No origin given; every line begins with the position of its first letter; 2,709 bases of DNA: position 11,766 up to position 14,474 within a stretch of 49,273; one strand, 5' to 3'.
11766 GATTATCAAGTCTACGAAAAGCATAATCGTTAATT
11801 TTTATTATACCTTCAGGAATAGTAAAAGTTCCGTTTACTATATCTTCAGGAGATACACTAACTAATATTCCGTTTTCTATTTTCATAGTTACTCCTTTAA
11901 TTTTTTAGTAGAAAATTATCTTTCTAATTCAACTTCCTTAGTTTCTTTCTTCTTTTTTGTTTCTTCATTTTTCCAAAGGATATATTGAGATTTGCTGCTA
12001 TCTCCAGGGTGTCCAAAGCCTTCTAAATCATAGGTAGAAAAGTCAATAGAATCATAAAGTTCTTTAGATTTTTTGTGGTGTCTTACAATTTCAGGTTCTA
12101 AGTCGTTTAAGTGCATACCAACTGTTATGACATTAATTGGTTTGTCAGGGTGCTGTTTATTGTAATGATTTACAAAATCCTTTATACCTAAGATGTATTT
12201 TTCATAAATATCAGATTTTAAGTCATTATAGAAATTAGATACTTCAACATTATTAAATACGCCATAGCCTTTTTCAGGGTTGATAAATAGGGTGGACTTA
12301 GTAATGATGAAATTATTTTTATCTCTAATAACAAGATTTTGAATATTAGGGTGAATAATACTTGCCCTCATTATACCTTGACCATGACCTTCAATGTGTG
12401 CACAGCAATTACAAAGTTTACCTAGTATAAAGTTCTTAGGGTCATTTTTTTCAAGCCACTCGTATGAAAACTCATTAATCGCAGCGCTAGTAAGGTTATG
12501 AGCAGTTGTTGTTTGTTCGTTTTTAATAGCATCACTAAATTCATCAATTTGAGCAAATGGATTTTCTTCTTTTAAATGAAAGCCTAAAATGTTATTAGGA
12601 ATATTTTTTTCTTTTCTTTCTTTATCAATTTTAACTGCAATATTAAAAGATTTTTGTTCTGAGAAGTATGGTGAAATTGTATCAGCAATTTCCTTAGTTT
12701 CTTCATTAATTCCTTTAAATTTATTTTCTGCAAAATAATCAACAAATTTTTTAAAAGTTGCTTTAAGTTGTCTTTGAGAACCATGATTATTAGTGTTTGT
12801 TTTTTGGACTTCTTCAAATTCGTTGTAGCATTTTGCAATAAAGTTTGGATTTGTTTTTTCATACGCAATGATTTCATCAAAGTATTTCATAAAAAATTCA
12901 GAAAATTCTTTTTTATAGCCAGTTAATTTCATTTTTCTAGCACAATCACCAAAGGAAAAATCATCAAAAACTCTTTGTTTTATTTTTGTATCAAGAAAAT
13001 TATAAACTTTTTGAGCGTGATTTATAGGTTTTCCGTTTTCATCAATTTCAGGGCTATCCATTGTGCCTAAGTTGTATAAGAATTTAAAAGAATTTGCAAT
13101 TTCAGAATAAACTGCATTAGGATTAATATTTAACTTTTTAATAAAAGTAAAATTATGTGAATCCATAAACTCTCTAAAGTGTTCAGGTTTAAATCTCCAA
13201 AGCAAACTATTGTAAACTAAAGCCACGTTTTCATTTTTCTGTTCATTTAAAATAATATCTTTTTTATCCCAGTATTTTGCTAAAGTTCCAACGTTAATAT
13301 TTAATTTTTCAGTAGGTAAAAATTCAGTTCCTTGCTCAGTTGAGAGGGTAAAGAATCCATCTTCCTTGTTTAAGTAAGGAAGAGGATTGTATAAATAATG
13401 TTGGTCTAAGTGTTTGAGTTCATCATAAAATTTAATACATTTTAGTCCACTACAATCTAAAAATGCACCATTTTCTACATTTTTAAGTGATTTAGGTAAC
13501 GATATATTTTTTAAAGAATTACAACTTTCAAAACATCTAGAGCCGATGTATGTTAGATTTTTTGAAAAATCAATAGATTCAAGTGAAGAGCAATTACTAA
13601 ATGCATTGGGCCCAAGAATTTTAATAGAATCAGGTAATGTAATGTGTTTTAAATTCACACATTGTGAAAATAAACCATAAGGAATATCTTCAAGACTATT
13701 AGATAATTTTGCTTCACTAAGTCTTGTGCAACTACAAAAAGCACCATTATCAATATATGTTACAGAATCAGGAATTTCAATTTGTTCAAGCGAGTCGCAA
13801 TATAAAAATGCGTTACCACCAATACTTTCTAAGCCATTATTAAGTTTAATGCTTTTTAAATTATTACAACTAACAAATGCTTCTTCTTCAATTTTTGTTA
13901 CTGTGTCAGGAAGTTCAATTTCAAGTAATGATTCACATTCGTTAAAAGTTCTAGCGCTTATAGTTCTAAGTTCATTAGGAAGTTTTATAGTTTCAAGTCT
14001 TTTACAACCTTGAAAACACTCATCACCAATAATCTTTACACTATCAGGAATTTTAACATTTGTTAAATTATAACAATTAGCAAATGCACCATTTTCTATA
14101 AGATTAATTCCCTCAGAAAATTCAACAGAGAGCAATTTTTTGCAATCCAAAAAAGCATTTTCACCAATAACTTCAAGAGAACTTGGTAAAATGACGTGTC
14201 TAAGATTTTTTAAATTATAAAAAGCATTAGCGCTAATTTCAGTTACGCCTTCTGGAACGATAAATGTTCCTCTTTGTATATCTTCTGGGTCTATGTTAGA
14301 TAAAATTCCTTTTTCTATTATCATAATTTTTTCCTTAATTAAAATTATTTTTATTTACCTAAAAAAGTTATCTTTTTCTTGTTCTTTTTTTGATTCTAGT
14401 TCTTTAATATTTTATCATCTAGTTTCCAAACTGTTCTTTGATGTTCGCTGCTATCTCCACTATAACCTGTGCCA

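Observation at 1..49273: Eleven co-oriented paralogs of an 'LRR array + unknown conserved C-terminal domain' family occupy about 65% of the window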

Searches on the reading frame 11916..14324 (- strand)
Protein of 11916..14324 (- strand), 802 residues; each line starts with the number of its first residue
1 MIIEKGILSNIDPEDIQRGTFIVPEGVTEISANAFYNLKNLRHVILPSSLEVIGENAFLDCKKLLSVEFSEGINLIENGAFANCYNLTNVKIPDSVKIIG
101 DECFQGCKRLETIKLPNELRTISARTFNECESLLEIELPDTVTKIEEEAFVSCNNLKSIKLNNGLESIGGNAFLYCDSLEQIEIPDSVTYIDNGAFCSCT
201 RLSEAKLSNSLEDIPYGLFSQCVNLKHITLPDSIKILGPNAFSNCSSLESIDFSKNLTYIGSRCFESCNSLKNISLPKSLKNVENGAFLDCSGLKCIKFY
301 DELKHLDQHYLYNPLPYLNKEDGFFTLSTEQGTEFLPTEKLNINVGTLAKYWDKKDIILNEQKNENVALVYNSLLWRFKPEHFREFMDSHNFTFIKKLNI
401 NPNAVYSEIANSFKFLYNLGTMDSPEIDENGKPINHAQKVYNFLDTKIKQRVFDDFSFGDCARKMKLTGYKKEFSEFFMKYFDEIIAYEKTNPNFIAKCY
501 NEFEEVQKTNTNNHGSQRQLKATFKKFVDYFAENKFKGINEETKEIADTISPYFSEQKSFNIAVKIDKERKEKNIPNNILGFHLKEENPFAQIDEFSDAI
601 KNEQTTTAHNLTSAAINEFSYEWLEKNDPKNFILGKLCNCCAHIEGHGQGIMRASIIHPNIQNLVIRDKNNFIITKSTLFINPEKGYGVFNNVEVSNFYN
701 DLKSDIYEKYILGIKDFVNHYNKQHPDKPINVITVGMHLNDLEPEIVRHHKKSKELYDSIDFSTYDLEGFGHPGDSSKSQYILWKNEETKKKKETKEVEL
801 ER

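Call 29: search_protein_families(library=padloc, proteins=[window:11916-14324:-], max_evalue=0.1)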
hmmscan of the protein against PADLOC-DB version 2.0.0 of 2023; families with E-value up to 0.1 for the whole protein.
window:11916-14324:- (802 aa): 0 families

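Call 33: find_encoding_contigs(protein=window:11916-14324:-, flank=10000, max_places=4)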
Protein window:11916-14324:- (802 aa): 2 contigs read that carry it; 2 places shown.
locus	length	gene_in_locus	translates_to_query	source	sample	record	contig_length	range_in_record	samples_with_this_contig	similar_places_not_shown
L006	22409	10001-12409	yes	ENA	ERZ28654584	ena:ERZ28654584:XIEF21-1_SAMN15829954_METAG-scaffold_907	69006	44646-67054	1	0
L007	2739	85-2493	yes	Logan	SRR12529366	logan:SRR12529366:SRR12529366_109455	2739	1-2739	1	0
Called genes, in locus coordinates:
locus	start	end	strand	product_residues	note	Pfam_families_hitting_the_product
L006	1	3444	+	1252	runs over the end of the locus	-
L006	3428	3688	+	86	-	-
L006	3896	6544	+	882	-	PF13306:LRR_5, PF23952:LRR_EndoS (faint), PF13306:LRR_5, PF13855:LRR_8 (weak)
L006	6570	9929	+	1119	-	-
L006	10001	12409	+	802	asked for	PF13855:LRR_8 (faint), PF13306:LRR_5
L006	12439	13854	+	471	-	-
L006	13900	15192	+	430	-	-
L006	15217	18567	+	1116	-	PF13306:LRR_5, PF13855:LRR_8 (faint), PF23952:LRR_EndoS (faint), PF13306:LRR_5, PF28505:DUF1699_N (faint), PF13306:LRR_5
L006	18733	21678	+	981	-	PF13306:LRR_5, PF13855:LRR_8 (faint), PF23952:LRR_EndoS (faint), PF13306:LRR_5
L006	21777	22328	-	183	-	-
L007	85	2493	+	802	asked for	PF13855:LRR_8 (faint), PF13306:LRR_5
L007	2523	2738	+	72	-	?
